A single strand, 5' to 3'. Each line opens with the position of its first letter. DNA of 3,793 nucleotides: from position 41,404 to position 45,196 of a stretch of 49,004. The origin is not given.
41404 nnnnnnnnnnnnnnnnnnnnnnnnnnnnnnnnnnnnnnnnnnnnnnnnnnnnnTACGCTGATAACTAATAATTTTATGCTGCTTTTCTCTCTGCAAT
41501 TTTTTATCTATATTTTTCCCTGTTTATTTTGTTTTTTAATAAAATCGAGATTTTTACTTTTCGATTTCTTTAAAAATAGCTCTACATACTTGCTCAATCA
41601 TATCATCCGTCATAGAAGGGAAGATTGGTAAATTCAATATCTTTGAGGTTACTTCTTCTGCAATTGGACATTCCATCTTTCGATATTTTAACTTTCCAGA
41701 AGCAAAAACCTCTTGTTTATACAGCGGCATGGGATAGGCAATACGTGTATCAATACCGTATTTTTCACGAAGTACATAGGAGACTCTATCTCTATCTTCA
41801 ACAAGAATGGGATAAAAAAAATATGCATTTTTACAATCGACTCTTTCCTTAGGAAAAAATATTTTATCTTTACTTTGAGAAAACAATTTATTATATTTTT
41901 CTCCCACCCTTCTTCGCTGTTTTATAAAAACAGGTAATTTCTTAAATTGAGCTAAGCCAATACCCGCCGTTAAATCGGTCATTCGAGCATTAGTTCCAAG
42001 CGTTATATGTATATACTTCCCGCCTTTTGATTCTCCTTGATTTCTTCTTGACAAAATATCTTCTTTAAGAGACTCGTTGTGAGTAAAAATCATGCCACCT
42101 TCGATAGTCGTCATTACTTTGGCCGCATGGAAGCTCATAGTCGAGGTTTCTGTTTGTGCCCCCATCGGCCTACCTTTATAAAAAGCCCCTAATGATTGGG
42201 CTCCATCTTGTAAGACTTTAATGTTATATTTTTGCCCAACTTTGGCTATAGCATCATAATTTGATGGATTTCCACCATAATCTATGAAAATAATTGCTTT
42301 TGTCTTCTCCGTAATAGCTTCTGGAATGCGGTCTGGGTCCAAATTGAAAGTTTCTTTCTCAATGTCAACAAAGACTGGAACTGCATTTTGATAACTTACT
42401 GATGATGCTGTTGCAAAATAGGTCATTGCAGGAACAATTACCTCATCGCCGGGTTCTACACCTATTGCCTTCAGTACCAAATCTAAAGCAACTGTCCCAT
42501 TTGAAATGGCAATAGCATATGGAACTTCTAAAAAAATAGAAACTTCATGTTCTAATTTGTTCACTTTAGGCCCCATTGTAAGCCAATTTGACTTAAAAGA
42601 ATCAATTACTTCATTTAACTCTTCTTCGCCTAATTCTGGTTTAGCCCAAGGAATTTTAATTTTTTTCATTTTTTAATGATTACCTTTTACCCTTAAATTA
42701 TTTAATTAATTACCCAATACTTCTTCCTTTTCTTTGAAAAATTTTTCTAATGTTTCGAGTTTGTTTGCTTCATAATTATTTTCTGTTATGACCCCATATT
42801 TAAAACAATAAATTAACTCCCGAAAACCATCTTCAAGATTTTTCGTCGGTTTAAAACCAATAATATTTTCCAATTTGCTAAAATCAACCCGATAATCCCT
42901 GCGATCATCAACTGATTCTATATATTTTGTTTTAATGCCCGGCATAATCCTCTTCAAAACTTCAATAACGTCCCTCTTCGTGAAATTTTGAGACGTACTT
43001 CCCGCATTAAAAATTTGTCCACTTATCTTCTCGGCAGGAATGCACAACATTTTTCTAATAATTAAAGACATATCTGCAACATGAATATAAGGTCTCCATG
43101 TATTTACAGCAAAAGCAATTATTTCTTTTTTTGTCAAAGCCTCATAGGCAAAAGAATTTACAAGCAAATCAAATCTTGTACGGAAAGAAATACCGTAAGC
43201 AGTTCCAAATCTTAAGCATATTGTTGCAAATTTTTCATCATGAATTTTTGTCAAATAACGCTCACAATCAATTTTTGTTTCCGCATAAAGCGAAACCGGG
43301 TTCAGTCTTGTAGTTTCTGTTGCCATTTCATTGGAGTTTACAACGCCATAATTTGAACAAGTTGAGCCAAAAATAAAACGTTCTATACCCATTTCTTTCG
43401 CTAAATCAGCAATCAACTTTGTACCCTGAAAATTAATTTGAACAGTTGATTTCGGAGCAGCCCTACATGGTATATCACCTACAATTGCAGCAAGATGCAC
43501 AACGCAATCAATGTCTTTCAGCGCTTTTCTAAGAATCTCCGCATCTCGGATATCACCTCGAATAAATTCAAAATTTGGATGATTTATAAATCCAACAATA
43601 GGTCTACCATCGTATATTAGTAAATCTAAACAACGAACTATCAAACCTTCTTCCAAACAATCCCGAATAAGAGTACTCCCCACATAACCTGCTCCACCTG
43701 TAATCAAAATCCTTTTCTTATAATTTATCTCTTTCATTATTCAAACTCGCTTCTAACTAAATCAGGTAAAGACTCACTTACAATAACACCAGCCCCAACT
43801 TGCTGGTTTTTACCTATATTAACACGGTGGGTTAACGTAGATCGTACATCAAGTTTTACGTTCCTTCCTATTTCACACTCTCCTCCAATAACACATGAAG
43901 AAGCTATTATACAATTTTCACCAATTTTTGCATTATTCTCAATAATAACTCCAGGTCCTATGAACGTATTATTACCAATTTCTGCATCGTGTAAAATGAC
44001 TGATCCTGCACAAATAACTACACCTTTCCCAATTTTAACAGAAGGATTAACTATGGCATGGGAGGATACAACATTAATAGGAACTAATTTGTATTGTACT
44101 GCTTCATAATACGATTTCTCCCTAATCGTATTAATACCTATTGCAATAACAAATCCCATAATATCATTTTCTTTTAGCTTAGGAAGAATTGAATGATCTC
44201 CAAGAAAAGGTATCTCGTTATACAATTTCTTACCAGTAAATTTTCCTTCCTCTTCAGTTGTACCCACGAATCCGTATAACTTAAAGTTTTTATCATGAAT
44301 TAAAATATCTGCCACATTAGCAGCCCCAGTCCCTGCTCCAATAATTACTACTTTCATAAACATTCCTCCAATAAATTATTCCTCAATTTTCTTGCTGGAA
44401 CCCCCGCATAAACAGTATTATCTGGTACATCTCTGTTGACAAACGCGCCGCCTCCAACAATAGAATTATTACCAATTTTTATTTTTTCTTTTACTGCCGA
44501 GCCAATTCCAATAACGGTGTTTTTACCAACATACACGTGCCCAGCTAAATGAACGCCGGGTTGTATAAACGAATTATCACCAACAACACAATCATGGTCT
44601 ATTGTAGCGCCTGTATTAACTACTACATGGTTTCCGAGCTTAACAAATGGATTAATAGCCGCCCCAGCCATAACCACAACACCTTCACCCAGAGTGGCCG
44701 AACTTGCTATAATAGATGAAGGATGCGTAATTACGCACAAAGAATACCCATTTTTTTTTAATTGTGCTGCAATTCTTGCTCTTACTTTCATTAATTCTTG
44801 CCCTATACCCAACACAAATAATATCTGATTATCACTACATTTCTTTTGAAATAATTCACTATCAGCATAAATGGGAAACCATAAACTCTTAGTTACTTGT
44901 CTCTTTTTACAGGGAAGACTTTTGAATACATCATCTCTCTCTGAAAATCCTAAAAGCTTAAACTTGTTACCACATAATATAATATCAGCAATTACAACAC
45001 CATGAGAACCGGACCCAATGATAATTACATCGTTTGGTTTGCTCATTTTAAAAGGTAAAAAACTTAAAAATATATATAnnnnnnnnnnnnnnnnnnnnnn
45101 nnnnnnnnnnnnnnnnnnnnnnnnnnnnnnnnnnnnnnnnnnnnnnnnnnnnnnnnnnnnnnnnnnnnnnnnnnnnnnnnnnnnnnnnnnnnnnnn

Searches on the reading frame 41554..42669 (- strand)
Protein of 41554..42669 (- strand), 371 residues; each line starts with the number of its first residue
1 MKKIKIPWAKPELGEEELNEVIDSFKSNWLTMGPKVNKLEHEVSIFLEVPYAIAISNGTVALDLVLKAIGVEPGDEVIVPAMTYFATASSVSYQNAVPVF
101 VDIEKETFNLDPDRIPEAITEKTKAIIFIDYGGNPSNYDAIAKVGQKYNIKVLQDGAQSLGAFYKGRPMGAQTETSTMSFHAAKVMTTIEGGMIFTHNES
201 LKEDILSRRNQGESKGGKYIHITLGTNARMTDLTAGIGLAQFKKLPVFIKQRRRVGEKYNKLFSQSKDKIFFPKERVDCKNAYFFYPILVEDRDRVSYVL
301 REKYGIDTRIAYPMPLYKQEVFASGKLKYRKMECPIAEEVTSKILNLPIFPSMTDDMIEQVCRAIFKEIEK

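Call 8: search_protein_families(library=pfam, proteins=[window:41554-42669:-], max_evalue=0.001)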
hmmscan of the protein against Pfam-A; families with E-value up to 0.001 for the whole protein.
window:41554-42669:- (371 aa): 5 families
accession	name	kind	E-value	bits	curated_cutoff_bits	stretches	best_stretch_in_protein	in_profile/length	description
PF01041.23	DegT_DnrJ_EryC1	-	5.2e-107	358.6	19.8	1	12-365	2-359/360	DegT/DnrJ/EryC1/StrS aminotransferase family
PF00155.27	Aminotran_1_2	-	3.1e-07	30.3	19.7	1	39-128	47-152/361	Aminotransferase class I and II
PF01212.27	Beta_elim_lyase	-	1.6e-06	28.1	27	1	34-213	32-215/288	Beta-eliminating lyase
PF01053.26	Cys_Met_Meta_PP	-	3.4e-06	26.3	27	1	32-171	50-189/381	Cys/Met metabolism PLP-dependent enzyme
PF00266.25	Aminotran_5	-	3.9e-06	26.5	21.5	1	35-161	44-181/371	Aminotransferase class-V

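Call 11: search_protein_families(library=ncbifam, proteins=[window:41554-42669:-], max_evalue=1e-8)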
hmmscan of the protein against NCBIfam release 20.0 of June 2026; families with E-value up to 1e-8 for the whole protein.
window:41554-42669:- (371 aa): 14 families
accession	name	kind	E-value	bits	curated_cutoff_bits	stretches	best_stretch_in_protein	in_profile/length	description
TIGR03588.1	PseC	equivalog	3.1e-74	250.2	423.5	1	6-367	2-378/380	UDP-4-amino-4,6-dideoxy-N-acetyl-beta-L-altrosamine transaminase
TIGR04181.1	NHT_00031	hypoth_equivalog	2.4e-71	240.5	420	1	6-348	1-357/359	LegC family aminotransferase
NF008658.2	PRK11658.1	equivalog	9.4e-64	215.4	631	1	6-368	5-376/379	UDP-4-amino-4-deoxy-L-arabinose aminotransferase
NF011936.0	PRK15407.1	equivalog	8.6e-59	199.3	423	2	5-212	36-251/440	lipopolysaccharide biosynthesis protein RfbH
NF008687.0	PRK11706.1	equivalog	2.5e-53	181.2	375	1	5-367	1-372/375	dTDP-4-amino-4,6-dideoxygalactose transaminase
TIGR04427.1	PLP_DesI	equivalog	1.1e-52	179.5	650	1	25-365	42-379/390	dTDP-4-dehydro-6-deoxyglucose aminotransferase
TIGR02379.1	ECA_wecE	subfamily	5.3e-43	147.2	434.85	1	6-367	2-373/376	dTDP-4-amino-4,6-dideoxy-D-glucose transaminase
NF005816.0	PRK07682.1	equivalog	2.7e-11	42.7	620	1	58-155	99-202/390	aminotransferase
NF005817.0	PRK07683.1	equivalog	3.1e-11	42.6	575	1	57-137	97-175/387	aminotransferase A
NF004621.0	PRK05957.1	equivalog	7.9e-10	38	498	1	37-135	76-172/389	pyridoxal phosphate-dependent aminotransferase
NF006230.0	PRK08363.1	equivalog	1.3e-09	37.4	534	1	57-135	100-178/398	alanine aminotransferase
NF005305.0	PRK06836.1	equivalog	2.6e-09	36.8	376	1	57-136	105-183/396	pyridoxal phosphate-dependent aminotransferase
NF004975.0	PRK06348.1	equivalog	3.4e-09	36.2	549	1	54-158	94-204/384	pyridoxal phosphate-dependent aminotransferase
NF041364.1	GntC_guanitoxin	equivalog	8.3e-09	34.8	415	0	52-155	62-173/356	guanitoxin biosynthesis PLP-dependent (S)-gamma-hydroxy-L-arginine cyclodehydratase GntC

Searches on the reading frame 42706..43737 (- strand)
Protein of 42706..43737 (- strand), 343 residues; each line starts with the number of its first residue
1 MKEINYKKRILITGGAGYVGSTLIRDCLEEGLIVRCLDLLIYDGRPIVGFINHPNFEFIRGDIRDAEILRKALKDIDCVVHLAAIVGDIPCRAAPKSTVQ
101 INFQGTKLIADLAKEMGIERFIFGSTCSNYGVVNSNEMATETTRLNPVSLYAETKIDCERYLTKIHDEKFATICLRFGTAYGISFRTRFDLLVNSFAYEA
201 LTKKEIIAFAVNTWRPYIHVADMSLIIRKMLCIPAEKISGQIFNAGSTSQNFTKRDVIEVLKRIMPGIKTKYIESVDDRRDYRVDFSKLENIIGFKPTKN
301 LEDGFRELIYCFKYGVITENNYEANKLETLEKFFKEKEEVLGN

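Call 8: search_protein_families(library=pfam, proteins=[window:42706-43737:-], max_evalue=0.001)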
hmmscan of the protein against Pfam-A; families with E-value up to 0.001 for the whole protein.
window:42706-43737:- (343 aa): 8 families
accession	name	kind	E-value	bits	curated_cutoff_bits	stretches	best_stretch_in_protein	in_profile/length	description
PF01370.27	Epimerase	-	4.8e-39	134.6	20.9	1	10-246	1-240/240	NAD dependent epimerase/dehydratase family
PF16363.11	GDP_Man_Dehyd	-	4.2e-26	92.6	27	1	11-307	1-331/332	GDP-mannose 4,6 dehydratase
PF01073.25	3Beta_HSD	-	3.6e-23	82.4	22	1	11-243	1-246/280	3-beta hydroxysteroid dehydrogenase/isomerase family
PF04321.23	RmlD_sub_bind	-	3.1e-14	53.2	27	1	9-183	2-154/287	RmlD substrate binding domain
PF02719.21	Polysacc_synt_2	-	2.1e-11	44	20.2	1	10-178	1-169/293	Polysaccharide biosynthesis protein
PF05368.20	NmrA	-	3.6e-11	43.7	27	1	7-135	2-116/298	NmrA-like family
PF13460.12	NAD_binding_10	-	8.3e-09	36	27.2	1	14-163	1-132/184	NAD(P)H-binding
PF07993.18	NAD_binding_4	-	3.3e-08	33.4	20.1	1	67-180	80-207/258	Male sterility protein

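Call 11: search_protein_families(library=ncbifam, proteins=[window:42706-43737:-], max_evalue=1e-8)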
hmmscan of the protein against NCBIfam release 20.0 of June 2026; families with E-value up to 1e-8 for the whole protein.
window:42706-43737:- (343 aa): 19 families
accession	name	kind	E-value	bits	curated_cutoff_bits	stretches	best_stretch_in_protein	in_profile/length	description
TIGR01179.1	galE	equivalog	2.1e-30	105.7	262.3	1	9-183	1-179/332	UDP-glucose 4-epimerase GalE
TIGR01181.1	dTDP_gluc_dehyt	equivalog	3.1e-29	102.1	365.1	1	9-309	1-308/321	dTDP-glucose 4,6-dehydratase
TIGR04180.1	EDH_00030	hypoth_equivalog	4.7e-25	88.3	475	1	10-286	1-273/297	NAD-dependent 4,6-dehydratase LegB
TIGR03466.1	HpnA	hypoth_equivalog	1.1e-19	70.5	367.65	1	9-172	2-162/327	hopanoid-associated sugar epimerase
TIGR02197.1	heptose_epim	equivalog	8.3e-17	61.3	274.6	1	10-307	1-308/316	ADP-glyceromanno-heptose 6-epimerase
NF043036.1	ErythonDh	equivalog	3.2e-16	59.4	325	1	9-163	2-161/321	D-erythronate dehydrogenase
NF042422.1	oxyalk_red_OleD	equivalog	1.2e-14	54.4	580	1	9-182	2-170/329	2-alkyl-3-oxoalkanoate reductase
NF007956.0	PRK10675.1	subfamily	7.4e-14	51.6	394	1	9-167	2-165/338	UDP-glucose 4-epimerase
TIGR03589.1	PseB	equivalog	1e-13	51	407.75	1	7-129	4-128/324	UDP-N-acetylglucosamine 4,6-dehydratase (inverting)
NF041293.1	G6PDh_Azf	equivalog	5.4e-13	48.9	400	1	8-139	3-128/252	NAD-dependent glucose-6-phosphate dehydrogenase Azf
TIGR01214.1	rmlD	equivalog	6.1e-13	48.5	224.05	1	9-169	1-141/285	dTDP-4-dehydrorhamnose reductase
NF007582.0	PRK10217.1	equivalog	2.2e-12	46.7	698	1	8-309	2-328/355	dTDP-glucose 4,6-dehydratase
NF011728.1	PRK15181.1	equivalog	4.3e-12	45.7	760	1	6-182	14-197/348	Vi polysaccharide biosynthesis UDP-N-acetylglucosaminuronic acid C-4 epimerase TviC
NF042423.1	oxyalk_red_Shew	equivalog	6.7e-12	45.1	580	1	8-177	9-171/331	2-alkyl-3-oxoalkanoate reductase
NF007490.0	PRK10084.1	subfamily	2.1e-11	43.4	649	1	9-310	2-332/361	dTDP-glucose 4,6-dehydratase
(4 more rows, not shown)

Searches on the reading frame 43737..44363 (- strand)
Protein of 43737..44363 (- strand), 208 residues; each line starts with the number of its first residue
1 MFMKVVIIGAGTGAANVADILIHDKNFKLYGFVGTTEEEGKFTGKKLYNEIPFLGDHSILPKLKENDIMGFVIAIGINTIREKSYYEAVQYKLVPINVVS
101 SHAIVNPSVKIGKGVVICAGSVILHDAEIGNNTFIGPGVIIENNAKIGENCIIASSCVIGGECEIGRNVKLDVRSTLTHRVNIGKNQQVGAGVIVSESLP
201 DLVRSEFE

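Call 8: search_protein_families(library=pfam, proteins=[window:43737-44363:-], max_evalue=0.001)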
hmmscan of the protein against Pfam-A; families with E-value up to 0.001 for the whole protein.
window:43737-44363:- (208 aa): 4 families
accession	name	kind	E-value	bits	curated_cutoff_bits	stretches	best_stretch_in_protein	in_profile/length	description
PF00132.30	Hexapep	-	5.8e-19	67.4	27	1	126-161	1-36/36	Bacterial transferase hexapeptide (six repeats)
PF17836.7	PglD_N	-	1.4e-09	38.8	23.4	1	4-85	1-75/78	PglD N-terminal domain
PF25084.1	LbH_EIF2B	-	1.9e-09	37.9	54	1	127-196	10-77/105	EIF2B subunit epsilon LbH domain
PF24894.1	Hexapep_GlmU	-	0.0008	19.9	23.3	0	118-188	21-88/104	GlmU-like, C-terminal hexapeptide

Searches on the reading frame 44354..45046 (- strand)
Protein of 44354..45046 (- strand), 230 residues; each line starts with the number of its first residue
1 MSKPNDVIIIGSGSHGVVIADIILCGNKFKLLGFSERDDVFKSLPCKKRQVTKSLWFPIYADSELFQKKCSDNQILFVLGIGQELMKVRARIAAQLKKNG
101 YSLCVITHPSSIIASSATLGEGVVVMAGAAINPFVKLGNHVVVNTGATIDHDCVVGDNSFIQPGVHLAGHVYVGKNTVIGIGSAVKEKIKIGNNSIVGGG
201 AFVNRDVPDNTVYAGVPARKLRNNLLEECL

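Call 8: search_protein_families(library=pfam, proteins=[window:44354-45046:-], max_evalue=0.001)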
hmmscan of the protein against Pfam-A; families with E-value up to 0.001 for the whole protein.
window:44354-45046:- (230 aa): 5 families
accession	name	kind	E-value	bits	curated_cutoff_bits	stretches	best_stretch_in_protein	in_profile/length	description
PF00132.30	Hexapep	-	1.3e-22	78.9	27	4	152-180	1-29/36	Bacterial transferase hexapeptide (six repeats)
PF17836.7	PglD_N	-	1.4e-07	32.4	23.4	1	7-95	2-77/78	PglD N-terminal domain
PF25084.1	LbH_EIF2B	-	2.7e-06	27.8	54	0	158-207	3-51/105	EIF2B subunit epsilon LbH domain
PF21711.3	DCTN5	-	1.2e-05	25.5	40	0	167-218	104-151/182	Dynactin subunit 5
PF14602.12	Hexapep_2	-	6.8e-05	22.9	27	0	171-204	2-33/34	Hexapeptide repeat of succinyl-transferase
